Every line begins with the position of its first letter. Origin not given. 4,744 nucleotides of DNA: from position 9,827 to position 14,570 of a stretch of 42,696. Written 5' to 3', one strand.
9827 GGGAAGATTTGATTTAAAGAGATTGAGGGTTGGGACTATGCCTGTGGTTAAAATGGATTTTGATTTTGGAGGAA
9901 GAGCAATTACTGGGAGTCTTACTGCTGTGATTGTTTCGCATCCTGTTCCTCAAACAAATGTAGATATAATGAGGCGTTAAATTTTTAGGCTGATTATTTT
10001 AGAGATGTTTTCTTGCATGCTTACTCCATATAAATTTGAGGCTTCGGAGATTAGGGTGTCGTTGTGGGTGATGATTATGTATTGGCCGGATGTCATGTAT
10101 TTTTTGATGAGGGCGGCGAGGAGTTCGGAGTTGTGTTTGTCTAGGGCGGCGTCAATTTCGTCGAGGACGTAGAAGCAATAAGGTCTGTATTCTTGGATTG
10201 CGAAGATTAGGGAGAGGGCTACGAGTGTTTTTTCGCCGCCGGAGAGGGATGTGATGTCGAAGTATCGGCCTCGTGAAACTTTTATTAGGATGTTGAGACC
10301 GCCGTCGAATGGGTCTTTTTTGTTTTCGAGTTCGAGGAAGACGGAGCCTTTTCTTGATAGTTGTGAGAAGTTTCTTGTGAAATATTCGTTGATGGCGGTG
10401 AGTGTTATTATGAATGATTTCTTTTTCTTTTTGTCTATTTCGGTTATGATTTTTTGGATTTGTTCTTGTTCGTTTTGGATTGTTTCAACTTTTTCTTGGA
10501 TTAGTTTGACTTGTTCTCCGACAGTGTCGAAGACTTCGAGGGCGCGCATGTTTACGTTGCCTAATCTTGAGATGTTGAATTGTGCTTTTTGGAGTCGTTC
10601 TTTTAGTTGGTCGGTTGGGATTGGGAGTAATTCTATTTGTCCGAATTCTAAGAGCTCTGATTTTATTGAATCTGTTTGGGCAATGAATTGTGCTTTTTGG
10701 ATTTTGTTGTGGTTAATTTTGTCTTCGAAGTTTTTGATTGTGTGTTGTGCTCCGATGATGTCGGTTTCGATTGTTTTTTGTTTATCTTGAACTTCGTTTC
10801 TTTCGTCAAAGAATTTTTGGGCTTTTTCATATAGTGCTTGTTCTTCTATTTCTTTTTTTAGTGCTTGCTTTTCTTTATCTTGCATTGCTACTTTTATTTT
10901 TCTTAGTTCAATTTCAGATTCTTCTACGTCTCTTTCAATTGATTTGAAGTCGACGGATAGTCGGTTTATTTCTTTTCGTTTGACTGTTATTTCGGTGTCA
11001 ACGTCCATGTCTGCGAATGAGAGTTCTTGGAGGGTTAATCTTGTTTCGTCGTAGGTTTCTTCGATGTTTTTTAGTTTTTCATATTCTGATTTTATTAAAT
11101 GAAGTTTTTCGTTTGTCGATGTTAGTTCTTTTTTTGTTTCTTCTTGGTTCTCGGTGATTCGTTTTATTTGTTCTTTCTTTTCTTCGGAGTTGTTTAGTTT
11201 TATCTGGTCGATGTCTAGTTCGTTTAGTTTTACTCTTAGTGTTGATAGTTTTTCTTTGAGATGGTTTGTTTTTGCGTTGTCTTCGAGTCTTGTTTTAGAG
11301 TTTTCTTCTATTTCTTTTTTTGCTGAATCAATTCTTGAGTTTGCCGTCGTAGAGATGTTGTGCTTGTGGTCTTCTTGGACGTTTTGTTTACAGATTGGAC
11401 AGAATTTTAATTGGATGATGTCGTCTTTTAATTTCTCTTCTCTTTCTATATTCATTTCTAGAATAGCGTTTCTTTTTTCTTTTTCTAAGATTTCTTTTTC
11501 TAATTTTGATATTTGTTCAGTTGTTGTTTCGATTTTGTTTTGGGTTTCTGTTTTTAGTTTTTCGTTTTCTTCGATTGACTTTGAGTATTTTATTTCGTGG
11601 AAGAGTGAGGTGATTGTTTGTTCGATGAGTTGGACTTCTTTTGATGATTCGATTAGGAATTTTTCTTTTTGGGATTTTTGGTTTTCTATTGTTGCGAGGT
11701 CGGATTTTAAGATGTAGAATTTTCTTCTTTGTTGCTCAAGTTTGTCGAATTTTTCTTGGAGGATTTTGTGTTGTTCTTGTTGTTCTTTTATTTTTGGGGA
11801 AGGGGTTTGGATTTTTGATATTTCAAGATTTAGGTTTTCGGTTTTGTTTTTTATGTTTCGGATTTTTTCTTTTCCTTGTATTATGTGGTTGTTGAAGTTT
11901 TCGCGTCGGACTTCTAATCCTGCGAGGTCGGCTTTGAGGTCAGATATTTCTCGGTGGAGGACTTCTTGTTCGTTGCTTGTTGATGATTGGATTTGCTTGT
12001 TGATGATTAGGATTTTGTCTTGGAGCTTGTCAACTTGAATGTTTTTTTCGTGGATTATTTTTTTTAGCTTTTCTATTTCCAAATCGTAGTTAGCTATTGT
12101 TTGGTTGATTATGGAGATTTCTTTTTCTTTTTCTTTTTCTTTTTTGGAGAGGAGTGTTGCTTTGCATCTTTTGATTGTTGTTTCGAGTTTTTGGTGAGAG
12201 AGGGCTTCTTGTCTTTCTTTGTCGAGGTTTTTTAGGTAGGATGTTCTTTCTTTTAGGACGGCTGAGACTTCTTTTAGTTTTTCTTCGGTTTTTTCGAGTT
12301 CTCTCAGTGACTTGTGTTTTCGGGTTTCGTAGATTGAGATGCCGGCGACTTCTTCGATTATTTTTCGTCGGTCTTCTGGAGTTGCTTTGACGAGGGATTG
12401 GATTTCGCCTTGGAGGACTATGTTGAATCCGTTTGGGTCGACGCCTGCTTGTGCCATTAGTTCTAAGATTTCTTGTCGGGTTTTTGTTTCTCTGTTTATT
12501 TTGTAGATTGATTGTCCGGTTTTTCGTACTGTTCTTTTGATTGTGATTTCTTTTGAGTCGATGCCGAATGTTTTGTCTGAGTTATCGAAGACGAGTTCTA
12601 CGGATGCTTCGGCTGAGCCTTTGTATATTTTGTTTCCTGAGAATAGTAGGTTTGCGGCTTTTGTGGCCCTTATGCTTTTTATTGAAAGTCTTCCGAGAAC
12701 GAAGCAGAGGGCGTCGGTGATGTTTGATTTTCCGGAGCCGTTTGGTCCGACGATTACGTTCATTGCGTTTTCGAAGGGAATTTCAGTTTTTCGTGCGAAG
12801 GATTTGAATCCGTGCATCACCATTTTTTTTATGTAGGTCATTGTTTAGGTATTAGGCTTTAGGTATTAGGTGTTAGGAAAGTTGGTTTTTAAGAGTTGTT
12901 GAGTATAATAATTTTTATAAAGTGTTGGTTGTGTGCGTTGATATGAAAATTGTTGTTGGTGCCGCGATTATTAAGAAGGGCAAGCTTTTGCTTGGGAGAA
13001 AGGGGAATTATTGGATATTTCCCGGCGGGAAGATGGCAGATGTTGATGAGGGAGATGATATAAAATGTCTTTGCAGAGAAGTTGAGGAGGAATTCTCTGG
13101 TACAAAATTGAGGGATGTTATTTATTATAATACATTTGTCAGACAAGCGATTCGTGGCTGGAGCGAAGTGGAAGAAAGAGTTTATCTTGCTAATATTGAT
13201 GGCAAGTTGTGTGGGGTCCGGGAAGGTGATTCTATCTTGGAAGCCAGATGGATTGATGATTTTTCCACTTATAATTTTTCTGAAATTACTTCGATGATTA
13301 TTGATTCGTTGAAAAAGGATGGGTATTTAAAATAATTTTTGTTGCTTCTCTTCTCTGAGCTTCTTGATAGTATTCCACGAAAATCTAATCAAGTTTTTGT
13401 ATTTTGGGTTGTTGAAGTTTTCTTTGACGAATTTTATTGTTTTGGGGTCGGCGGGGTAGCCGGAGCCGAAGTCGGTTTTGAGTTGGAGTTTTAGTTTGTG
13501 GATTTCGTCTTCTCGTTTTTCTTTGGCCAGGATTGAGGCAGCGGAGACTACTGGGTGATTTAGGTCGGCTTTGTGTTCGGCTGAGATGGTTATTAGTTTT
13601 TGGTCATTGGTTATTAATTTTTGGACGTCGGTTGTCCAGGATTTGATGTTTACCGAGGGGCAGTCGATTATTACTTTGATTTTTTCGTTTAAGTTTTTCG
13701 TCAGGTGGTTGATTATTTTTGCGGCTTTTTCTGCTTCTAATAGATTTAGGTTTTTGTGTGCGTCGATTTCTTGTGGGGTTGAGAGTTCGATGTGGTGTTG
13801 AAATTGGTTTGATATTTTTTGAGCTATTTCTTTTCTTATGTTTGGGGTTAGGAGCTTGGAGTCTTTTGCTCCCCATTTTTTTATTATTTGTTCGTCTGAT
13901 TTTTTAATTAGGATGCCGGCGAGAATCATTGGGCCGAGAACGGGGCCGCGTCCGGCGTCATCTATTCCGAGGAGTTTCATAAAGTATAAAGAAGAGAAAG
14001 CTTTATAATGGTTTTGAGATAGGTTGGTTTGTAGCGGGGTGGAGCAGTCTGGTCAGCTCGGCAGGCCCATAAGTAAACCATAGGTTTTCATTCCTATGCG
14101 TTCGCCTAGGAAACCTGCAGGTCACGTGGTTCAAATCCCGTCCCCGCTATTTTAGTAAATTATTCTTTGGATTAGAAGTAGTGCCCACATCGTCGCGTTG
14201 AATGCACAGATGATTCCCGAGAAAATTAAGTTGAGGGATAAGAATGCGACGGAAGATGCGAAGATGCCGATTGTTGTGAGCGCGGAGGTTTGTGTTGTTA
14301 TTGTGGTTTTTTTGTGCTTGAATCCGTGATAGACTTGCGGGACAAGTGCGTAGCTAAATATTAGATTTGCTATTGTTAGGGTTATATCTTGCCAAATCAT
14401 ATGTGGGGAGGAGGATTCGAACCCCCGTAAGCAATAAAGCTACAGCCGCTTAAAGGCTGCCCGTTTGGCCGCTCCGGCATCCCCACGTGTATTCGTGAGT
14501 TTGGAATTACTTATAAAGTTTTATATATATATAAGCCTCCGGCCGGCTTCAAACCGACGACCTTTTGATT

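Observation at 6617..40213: Strand-polarised fold-back plus 7-nt tandem-array insertions sit in-frame inside ten genes, most of them conserved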

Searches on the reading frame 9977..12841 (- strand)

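Call 9: search_protein_families(library=pfam, proteins=[window:9977-12841:-])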
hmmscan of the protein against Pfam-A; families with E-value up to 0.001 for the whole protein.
window:9977-12841:- (954 aa): 5 families
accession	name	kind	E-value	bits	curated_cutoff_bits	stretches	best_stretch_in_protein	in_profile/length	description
PF02463.25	SMC_N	-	3e-55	187.5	40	1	3-945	1-216/220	RecF/RecN/SMC N terminal domain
PF13304.12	AAA_21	-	7.8e-11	43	27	2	27-62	1-26/304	AAA domain, putative AbiEii toxin, Type IV TA system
PF13175.12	AAA_15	-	1.3e-09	38.6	32.1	1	4-292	3-216/374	AAA ATPase domain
PF13555.12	AAA_29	-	1.8e-05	24.9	27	1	12-49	9-46/61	P-loop containing region of AAA domain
PF13476.12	AAA_23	-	0.00044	21.4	27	1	6-257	1-201/201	AAA domain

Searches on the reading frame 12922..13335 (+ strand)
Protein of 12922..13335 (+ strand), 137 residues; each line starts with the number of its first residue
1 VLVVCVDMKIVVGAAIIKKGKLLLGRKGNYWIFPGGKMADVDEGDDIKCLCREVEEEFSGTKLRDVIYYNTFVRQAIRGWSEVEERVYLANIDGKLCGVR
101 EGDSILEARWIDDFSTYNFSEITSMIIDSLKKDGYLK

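Call 37: search_protein_families(library=pfam, proteins=[window:12922-13335:+], max_evalue=0.001)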
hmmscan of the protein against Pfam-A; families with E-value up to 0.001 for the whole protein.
window:12922-13335:+ (137 aa): 1 family
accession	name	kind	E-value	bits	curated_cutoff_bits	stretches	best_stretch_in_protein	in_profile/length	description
PF00293.34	NUDIX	-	1.7e-05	25.3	21.1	1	11-111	5-113/134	NUDIX domain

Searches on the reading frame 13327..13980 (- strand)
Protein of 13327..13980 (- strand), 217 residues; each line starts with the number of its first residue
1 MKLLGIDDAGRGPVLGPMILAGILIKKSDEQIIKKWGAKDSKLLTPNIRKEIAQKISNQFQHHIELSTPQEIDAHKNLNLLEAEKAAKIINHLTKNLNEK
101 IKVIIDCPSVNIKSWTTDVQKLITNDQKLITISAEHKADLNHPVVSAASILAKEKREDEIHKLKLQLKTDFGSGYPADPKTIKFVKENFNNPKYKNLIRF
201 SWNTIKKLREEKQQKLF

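Call 37: search_protein_families(library=pfam, proteins=[window:13327-13980:-], max_evalue=0.001)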
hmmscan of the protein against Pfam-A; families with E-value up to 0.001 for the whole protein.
window:13327-13980:- (217 aa): 1 family
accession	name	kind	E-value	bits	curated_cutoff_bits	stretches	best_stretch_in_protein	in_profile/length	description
PF01351.25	RNase_HII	-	3e-42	145.2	25.8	1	4-204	1-198/199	Ribonuclease HII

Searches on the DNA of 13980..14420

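Call 78: search_rna_families(source=window, start=13980, end=14420, threshold=evalue, max_evalue=1, show_alignments=1)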
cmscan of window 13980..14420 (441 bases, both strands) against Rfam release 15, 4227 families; matches with E-value up to 1: 0.
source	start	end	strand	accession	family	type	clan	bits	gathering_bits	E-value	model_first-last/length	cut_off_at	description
